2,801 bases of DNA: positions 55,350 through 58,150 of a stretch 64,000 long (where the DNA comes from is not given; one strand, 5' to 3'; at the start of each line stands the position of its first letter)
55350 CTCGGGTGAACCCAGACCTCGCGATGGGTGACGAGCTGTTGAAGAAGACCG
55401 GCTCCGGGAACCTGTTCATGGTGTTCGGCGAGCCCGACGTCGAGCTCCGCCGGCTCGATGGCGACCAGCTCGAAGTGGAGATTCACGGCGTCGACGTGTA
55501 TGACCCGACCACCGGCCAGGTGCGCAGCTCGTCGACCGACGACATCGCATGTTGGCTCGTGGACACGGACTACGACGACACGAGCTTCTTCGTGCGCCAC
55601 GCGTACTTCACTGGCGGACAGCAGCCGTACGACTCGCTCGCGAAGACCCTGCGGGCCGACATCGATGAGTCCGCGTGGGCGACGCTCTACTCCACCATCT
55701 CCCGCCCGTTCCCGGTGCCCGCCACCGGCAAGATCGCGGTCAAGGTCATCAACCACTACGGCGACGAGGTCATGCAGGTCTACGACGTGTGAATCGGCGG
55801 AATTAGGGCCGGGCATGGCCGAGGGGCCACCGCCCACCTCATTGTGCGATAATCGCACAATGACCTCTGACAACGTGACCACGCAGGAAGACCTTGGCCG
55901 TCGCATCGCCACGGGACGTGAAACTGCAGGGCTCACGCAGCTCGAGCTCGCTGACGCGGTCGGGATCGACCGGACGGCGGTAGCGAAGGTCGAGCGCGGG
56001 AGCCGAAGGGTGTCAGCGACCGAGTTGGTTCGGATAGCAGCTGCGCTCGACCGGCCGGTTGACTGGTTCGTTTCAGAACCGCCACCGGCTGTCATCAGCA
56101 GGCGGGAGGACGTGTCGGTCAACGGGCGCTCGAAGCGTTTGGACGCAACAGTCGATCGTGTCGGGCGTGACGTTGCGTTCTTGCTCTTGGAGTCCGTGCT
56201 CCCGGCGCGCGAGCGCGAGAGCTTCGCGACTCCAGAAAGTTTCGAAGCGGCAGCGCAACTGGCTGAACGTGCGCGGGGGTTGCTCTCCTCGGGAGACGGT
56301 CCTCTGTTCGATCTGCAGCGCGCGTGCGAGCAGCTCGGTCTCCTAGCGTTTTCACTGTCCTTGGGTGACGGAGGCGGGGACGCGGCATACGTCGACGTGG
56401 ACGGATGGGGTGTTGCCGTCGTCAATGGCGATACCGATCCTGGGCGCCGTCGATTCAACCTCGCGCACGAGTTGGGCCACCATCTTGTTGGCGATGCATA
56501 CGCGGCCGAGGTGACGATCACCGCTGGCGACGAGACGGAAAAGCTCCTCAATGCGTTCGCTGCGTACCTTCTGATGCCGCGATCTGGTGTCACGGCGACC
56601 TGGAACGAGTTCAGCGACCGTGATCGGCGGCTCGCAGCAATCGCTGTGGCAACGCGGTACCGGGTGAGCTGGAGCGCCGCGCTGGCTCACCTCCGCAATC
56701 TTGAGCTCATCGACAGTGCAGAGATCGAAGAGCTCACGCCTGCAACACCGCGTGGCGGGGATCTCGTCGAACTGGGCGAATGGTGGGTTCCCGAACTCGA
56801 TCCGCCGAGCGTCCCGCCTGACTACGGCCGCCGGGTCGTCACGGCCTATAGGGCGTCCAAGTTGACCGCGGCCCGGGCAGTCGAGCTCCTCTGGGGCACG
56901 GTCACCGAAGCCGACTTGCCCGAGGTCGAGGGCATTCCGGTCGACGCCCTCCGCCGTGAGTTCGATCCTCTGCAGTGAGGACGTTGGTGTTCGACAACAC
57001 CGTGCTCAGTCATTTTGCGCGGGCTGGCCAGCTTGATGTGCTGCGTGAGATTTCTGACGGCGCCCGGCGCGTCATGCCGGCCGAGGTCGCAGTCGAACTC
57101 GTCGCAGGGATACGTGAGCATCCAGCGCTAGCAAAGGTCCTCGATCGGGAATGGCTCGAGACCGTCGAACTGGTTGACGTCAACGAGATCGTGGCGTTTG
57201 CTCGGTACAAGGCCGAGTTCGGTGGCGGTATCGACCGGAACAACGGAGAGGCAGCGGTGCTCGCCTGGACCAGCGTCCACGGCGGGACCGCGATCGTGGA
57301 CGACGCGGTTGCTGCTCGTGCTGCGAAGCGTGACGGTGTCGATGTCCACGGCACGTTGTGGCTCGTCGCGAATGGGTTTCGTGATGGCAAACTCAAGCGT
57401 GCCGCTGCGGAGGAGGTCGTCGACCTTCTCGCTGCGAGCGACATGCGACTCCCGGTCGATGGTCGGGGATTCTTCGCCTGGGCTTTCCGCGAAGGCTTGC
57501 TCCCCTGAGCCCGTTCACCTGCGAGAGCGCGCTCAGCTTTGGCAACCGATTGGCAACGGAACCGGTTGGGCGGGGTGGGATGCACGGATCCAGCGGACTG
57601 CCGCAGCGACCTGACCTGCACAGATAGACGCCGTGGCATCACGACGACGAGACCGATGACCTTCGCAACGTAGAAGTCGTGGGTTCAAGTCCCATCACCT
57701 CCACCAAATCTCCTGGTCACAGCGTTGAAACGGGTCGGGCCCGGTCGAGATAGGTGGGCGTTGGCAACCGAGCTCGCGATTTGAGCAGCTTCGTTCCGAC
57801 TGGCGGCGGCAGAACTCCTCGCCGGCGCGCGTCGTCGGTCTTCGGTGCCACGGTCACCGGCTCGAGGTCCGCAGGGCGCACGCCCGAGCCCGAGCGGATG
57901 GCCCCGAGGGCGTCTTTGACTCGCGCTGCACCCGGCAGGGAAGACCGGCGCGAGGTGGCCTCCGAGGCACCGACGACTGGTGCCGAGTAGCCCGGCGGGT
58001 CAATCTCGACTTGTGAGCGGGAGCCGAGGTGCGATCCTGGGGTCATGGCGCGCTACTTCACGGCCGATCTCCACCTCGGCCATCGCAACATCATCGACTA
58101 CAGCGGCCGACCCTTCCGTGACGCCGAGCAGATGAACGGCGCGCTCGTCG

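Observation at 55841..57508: Xre-ImmA fusion with a PIN-like partner, a perfect operator palindrome over its own start codon, and a probable leaderless transcript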

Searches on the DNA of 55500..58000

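Call 75: search_rna_families(source=window, start=55500, end=58000, threshold=evalue, max_evalue=1)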
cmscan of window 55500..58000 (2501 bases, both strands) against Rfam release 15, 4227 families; matches with E-value up to 1: 1.
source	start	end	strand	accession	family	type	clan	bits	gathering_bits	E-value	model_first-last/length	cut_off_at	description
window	57571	57706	+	RF00023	tmRNA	Gene;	CL00001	17.5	47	0.0002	1-374/374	no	transfer-messenger RNA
